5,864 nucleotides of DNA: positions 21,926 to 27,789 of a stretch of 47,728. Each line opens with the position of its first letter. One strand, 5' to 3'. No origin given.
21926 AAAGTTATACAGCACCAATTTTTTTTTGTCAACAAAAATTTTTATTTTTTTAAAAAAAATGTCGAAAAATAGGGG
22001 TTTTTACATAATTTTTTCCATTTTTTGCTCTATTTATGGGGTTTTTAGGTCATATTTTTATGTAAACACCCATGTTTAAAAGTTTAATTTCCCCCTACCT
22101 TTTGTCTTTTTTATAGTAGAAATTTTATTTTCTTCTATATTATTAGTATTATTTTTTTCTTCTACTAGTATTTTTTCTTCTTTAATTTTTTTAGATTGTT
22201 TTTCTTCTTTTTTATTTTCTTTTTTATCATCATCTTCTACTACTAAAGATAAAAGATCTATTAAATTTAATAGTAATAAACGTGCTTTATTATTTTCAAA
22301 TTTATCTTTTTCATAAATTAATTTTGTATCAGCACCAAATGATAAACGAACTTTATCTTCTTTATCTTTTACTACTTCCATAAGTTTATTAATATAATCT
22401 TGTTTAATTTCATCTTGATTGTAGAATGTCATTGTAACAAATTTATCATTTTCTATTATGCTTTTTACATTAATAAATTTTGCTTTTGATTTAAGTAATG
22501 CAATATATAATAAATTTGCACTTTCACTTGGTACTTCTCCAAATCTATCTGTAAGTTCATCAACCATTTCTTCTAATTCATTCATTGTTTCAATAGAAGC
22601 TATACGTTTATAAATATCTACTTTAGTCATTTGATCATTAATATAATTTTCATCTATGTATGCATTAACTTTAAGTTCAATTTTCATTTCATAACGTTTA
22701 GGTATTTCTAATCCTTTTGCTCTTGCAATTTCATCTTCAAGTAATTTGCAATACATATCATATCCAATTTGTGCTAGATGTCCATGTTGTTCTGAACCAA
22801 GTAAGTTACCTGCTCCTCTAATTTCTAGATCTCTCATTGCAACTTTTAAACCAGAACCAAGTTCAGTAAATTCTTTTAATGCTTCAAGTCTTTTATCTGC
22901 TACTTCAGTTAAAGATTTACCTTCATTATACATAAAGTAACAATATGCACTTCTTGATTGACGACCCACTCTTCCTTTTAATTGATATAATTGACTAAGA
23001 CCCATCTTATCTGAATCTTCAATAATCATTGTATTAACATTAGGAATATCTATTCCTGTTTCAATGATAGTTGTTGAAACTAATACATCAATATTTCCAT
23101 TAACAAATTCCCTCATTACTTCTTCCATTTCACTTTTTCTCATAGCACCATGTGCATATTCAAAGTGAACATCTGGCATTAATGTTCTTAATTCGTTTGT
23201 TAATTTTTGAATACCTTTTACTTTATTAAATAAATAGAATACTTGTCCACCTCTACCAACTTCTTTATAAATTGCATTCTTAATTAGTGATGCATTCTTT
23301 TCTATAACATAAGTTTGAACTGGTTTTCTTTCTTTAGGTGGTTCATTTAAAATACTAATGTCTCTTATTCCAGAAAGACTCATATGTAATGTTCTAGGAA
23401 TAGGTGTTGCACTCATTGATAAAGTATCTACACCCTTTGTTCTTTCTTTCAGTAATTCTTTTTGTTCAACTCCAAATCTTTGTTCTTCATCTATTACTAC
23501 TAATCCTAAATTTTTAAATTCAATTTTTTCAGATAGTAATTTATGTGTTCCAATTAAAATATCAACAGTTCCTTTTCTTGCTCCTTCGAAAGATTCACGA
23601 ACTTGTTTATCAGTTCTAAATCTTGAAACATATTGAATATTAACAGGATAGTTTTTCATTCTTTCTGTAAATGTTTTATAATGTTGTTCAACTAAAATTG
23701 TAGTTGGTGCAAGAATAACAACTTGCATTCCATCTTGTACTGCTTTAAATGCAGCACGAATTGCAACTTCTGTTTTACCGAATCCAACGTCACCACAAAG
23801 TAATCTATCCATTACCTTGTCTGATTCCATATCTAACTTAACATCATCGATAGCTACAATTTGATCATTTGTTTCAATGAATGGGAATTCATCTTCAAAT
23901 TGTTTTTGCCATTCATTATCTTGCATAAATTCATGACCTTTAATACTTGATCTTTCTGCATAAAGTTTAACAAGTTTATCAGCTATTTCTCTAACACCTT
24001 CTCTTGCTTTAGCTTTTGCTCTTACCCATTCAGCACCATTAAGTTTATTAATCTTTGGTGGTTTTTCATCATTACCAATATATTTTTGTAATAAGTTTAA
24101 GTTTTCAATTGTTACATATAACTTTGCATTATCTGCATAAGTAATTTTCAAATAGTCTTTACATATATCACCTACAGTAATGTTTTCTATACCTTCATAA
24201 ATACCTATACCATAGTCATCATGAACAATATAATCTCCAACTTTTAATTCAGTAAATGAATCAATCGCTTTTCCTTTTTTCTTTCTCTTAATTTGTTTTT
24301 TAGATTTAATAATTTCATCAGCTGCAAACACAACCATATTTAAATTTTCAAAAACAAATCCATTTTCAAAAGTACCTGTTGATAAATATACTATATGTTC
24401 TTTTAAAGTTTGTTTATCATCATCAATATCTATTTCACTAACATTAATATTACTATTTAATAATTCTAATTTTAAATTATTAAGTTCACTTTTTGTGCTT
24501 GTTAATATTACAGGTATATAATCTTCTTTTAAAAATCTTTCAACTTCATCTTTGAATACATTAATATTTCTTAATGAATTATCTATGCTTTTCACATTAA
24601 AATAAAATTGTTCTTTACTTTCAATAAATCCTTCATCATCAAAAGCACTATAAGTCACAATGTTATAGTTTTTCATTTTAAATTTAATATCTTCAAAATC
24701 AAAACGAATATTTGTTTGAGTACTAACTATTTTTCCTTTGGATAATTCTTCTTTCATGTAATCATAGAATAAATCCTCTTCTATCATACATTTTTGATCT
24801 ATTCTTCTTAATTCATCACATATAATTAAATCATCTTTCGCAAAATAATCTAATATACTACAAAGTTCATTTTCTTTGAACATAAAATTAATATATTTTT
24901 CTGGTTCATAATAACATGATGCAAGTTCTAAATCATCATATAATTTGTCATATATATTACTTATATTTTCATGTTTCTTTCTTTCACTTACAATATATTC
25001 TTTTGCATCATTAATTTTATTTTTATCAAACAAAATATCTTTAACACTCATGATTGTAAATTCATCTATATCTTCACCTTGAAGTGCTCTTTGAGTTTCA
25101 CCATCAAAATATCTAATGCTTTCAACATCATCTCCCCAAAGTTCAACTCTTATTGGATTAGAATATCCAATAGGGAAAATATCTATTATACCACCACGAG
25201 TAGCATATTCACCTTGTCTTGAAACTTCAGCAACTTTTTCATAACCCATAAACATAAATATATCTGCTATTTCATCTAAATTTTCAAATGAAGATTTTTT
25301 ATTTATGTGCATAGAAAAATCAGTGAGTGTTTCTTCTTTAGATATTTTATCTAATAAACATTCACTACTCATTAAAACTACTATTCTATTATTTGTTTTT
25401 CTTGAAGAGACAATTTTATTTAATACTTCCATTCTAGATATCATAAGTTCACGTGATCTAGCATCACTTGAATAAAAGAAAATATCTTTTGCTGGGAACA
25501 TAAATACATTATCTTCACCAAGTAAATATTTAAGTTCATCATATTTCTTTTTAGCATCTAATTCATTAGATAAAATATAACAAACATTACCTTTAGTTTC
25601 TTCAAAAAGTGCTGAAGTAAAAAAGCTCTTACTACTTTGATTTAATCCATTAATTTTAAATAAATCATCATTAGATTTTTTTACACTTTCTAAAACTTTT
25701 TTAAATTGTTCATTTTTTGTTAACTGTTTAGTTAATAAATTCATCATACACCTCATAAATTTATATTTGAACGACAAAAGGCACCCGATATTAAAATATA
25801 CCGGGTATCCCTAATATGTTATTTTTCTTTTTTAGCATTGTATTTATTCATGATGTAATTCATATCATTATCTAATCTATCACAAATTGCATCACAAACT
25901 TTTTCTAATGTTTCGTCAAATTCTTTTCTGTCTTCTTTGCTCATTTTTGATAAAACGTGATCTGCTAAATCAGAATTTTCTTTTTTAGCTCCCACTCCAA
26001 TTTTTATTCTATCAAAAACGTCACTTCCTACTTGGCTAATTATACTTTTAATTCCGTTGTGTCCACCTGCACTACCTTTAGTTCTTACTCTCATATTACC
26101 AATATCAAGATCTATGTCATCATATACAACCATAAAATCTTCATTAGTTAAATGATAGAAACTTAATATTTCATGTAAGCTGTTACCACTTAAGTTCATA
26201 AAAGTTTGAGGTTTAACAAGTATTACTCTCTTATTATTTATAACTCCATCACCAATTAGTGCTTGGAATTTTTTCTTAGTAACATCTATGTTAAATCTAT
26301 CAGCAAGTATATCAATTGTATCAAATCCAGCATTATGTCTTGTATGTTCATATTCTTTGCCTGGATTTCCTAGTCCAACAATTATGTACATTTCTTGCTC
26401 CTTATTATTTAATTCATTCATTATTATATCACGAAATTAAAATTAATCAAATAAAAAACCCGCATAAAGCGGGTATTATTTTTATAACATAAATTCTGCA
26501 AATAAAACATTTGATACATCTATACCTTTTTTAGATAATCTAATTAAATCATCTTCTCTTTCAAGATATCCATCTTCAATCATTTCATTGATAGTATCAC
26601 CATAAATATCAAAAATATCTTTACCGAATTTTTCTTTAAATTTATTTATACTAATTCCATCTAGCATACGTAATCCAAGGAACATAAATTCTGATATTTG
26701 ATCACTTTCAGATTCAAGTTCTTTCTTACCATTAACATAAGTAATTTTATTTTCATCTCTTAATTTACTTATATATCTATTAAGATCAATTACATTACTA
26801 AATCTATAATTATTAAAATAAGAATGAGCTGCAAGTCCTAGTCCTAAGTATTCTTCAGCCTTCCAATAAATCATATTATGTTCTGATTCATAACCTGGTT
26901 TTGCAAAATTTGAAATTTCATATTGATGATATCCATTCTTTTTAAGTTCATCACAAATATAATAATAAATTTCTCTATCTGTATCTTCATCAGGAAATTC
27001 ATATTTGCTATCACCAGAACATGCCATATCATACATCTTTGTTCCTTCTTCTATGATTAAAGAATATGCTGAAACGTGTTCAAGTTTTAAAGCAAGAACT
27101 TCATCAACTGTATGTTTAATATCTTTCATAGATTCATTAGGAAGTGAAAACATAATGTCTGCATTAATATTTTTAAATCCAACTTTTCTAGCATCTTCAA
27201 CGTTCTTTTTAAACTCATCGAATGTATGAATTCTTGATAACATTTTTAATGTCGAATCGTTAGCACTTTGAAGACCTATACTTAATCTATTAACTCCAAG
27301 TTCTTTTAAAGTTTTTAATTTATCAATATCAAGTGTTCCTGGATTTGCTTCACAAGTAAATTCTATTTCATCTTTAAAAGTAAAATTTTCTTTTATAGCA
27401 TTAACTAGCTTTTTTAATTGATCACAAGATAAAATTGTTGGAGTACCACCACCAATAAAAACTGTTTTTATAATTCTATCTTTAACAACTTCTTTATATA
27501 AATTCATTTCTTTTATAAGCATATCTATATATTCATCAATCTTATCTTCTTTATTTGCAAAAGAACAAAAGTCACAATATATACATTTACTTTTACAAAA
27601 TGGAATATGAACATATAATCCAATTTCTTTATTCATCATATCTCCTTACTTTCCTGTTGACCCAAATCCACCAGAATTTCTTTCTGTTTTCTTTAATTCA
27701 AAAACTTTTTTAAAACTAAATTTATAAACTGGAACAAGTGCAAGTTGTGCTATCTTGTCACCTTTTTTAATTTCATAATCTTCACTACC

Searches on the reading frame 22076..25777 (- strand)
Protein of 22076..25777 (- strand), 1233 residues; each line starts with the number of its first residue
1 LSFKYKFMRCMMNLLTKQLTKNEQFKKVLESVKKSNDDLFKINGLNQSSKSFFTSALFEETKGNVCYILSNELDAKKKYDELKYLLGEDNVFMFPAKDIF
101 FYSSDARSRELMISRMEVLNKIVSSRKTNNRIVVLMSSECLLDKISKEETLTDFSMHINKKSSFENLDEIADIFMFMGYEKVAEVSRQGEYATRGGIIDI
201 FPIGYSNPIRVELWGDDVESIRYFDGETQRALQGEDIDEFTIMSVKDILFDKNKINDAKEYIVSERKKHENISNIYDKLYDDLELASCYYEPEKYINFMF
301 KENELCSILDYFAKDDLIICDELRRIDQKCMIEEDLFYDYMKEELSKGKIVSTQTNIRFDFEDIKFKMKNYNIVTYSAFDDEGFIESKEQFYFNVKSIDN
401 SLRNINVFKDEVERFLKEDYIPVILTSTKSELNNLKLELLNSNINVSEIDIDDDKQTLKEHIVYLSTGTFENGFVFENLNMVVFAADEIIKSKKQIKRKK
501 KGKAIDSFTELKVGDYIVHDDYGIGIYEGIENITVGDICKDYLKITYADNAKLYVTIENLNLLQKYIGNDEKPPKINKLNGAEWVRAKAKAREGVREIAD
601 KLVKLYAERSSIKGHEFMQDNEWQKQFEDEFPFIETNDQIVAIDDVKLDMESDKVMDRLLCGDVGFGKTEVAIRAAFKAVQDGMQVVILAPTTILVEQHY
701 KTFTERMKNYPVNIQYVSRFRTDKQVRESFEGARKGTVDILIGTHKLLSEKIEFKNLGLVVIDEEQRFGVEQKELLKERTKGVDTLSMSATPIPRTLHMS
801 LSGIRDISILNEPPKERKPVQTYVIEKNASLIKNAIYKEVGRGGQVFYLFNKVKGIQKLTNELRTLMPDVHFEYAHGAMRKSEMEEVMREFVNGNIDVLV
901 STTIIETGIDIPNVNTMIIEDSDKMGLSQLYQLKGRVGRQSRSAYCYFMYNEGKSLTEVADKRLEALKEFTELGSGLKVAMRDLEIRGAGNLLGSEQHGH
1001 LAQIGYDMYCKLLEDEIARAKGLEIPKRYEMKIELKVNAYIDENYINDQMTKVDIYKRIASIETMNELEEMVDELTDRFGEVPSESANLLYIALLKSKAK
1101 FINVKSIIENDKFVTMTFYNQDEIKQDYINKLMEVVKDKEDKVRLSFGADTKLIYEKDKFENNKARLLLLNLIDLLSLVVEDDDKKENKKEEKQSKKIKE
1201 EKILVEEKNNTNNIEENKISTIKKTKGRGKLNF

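Call 89: search_protein_families(library=pfam, proteins=[window:22076-25777:-], max_evalue=0.001)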
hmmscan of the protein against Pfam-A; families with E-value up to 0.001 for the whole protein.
window:22076-25777:- (1233 aa): 7 families
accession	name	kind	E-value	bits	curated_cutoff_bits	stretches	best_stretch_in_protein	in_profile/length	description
PF03461.20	TRCF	-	1.6e-26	92.9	25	1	1035-1126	1-92/95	TRCF domain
PF00270.35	DEAD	-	6.1e-25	88.3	26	1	656-797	15-164/167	DEAD/DEAH box helicase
PF00271.37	Helicase_C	-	2.1e-23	83.1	23.5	1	833-939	8-108/110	Helicase conserved C-terminal domain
PF02559.22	CarD_TRCF_RID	-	6e-20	71.5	23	1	511-567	1-57/57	CarD-like/TRCF RID domain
PF17757.6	UvrB_inter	-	2.2e-17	63.4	22.9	1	167-244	11-87/91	UvrB interaction domain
PF04851.21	ResIII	-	2.9e-09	37.5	22.5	1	638-792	7-162/164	Type III restriction enzyme, res subunit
PF22590.2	Cas3-like_C_2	-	3.4e-06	27.7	27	1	843-941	2-105/106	CRISPR-associated nuclease/helicase Cas3, C-terminal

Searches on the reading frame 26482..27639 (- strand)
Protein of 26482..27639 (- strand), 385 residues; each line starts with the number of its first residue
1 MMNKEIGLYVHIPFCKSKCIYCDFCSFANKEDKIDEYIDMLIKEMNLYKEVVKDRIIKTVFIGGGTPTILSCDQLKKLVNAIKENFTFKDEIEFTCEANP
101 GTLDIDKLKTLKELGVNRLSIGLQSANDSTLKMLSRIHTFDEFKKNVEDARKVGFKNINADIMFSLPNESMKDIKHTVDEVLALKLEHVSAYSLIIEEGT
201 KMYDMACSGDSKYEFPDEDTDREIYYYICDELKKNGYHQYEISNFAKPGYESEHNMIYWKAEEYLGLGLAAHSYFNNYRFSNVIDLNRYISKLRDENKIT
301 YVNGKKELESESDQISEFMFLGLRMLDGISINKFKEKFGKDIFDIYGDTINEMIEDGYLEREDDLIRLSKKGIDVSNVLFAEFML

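Call 62: search_protein_families(library=pfam, proteins=[window:26482-27639:-], max_evalue=0.001)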
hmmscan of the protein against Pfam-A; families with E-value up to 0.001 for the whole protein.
window:26482-27639:- (385 aa): 2 families
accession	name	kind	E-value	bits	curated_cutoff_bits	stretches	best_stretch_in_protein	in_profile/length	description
PF04055.27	Radical_SAM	-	4.2e-31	108.8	29.5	1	9-180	1-165/166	Radical SAM superfamily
PF06969.22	HemN_C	-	1.6e-18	66.9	24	1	311-374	3-66/67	HemN C-terminal domain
